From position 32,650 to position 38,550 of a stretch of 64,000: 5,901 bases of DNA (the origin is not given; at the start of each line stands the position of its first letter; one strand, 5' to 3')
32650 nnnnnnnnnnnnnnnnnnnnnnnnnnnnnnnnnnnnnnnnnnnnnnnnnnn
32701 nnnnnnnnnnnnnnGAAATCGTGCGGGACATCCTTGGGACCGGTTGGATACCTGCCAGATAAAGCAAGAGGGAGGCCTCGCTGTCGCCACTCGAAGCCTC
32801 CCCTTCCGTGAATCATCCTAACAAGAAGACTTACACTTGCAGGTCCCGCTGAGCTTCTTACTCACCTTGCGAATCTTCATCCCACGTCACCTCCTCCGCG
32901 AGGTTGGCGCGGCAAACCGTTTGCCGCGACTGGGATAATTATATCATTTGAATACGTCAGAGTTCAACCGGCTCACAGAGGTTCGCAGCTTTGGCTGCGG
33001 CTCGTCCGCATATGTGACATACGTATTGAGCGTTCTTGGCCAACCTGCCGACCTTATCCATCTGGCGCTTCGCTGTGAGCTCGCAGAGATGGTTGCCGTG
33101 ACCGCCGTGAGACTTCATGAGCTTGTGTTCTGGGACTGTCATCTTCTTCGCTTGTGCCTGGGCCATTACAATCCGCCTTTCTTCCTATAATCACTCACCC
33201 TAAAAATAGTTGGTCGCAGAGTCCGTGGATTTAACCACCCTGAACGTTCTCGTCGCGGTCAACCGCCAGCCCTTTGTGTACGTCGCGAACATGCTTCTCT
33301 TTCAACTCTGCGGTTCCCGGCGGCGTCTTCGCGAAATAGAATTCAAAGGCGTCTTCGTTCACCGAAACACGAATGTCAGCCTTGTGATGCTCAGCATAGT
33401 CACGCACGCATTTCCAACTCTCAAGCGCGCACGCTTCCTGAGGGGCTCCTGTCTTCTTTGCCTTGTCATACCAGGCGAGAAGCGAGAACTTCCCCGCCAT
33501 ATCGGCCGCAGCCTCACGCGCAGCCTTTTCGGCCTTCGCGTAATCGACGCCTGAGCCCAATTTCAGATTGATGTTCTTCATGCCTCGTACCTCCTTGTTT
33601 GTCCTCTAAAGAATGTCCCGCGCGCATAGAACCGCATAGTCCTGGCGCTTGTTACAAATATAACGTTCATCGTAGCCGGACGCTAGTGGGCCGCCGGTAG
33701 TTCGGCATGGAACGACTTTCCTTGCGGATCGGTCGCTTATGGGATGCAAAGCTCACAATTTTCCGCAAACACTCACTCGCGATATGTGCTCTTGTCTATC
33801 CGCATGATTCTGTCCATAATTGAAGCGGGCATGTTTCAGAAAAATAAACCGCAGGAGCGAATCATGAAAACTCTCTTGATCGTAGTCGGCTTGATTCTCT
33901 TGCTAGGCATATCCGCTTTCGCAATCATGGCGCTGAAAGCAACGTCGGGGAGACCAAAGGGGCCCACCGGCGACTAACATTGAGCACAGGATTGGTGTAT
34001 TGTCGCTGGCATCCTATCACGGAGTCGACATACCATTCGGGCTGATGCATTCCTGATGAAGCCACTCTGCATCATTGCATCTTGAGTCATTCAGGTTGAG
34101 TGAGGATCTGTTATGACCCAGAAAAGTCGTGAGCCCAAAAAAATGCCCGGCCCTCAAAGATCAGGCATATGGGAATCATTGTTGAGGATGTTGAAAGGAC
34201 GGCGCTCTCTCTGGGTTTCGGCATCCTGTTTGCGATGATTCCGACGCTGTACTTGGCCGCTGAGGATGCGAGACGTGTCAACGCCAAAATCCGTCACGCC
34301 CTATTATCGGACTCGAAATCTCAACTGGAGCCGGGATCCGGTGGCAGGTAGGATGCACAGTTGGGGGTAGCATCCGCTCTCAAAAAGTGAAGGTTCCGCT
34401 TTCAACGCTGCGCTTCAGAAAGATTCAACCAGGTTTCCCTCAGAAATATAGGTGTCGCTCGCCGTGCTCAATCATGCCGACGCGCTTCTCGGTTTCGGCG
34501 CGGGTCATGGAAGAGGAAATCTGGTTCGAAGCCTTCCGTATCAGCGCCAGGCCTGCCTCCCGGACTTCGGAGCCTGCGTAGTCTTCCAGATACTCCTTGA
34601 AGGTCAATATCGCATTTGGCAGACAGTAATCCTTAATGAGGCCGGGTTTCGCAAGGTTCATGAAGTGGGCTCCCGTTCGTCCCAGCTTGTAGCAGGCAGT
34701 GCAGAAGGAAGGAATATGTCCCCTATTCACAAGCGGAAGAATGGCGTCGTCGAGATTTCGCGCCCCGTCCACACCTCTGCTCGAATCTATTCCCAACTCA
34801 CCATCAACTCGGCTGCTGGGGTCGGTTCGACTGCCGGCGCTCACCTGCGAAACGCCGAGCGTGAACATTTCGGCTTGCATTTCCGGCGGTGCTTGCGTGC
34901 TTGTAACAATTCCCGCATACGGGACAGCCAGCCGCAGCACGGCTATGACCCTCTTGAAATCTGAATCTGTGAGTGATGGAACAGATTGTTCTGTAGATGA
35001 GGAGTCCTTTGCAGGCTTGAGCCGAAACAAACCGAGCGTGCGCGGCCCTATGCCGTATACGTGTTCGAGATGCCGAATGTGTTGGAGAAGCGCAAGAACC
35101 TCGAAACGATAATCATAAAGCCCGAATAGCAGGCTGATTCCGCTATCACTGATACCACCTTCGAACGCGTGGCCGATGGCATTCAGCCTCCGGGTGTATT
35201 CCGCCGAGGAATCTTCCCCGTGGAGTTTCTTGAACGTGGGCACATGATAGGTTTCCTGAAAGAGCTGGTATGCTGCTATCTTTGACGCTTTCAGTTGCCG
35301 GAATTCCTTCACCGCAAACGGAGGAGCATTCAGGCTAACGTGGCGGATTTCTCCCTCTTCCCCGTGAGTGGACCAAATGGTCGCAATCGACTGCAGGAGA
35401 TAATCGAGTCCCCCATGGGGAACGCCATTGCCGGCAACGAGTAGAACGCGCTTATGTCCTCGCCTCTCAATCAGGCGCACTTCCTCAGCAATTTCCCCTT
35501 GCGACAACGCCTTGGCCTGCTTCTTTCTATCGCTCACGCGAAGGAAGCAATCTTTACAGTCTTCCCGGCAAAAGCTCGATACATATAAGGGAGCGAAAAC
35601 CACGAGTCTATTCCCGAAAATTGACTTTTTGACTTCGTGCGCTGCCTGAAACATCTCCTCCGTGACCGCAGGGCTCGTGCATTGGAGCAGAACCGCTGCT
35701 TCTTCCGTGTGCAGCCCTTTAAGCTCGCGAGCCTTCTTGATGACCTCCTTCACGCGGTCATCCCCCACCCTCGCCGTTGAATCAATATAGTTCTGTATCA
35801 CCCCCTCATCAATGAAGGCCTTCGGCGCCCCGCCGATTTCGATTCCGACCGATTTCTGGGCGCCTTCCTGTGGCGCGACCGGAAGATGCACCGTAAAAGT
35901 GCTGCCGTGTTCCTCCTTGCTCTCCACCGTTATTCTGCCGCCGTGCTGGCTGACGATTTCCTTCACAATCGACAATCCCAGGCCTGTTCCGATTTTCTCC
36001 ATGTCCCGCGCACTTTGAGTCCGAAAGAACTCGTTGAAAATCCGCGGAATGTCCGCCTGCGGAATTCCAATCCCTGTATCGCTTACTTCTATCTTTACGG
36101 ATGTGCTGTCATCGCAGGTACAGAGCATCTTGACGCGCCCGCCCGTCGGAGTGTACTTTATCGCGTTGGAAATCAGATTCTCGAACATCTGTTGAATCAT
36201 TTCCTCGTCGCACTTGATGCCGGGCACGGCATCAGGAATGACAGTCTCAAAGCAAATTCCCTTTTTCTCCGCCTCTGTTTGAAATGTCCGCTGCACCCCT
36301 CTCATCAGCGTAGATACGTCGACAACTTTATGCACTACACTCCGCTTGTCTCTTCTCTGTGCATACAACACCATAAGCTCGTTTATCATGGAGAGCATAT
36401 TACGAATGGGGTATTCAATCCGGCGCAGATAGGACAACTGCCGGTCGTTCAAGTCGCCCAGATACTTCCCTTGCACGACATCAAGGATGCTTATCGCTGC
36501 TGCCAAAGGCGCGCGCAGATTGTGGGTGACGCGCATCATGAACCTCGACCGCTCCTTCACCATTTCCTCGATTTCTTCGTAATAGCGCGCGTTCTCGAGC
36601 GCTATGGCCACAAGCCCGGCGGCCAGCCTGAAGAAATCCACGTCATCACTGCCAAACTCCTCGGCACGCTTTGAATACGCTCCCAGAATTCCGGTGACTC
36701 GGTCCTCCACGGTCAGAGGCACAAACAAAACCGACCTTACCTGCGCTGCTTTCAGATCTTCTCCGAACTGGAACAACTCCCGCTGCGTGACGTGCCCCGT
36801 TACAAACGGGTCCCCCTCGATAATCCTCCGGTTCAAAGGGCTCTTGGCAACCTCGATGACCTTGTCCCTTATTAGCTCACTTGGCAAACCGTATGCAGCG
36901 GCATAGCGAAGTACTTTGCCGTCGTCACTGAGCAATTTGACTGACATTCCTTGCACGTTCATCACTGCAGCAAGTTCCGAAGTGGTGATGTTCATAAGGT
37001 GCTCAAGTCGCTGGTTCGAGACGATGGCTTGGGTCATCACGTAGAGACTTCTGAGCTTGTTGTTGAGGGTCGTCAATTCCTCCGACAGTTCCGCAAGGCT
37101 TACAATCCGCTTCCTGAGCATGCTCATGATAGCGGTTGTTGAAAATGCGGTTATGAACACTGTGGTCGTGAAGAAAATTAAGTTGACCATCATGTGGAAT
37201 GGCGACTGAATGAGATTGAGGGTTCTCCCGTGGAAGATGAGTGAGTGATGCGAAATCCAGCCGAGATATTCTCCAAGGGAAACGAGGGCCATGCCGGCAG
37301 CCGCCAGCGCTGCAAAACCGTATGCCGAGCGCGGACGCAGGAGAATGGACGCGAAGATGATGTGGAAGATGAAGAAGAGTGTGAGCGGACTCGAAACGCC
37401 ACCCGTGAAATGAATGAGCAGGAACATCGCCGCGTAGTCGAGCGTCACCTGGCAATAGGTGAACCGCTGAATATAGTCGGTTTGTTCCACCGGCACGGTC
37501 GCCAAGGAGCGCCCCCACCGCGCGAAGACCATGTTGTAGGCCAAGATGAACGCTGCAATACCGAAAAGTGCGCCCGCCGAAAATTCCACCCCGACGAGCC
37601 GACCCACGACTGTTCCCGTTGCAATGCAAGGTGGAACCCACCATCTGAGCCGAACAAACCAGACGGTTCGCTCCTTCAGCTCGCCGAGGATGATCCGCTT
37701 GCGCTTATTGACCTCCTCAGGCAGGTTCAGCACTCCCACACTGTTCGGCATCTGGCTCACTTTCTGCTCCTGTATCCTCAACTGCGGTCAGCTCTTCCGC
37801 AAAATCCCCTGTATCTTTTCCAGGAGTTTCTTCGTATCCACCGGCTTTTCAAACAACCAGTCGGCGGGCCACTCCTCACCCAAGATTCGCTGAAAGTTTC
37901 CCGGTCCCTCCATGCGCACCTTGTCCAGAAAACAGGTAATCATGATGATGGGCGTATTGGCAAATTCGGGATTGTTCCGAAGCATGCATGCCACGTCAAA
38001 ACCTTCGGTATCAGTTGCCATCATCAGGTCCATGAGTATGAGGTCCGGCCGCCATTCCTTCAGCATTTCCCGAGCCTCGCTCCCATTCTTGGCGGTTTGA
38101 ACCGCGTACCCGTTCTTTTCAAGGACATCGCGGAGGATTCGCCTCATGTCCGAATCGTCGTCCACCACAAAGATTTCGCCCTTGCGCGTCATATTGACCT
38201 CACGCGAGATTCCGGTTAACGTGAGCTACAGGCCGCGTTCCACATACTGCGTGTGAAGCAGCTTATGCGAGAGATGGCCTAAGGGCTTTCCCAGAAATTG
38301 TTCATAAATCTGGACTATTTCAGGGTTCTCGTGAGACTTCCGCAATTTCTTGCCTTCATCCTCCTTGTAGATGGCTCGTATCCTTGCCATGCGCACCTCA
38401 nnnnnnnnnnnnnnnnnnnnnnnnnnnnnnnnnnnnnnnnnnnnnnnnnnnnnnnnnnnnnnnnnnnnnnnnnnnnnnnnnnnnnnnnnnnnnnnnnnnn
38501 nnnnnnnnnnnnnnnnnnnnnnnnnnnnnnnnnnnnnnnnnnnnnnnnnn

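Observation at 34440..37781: Sensor histidine kinase translationally fused to the radical-SAM hydrogenase maturase HydG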

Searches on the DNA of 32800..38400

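Call 97: search_rna_families(source=window, start=32800, end=38400, threshold=gathering)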
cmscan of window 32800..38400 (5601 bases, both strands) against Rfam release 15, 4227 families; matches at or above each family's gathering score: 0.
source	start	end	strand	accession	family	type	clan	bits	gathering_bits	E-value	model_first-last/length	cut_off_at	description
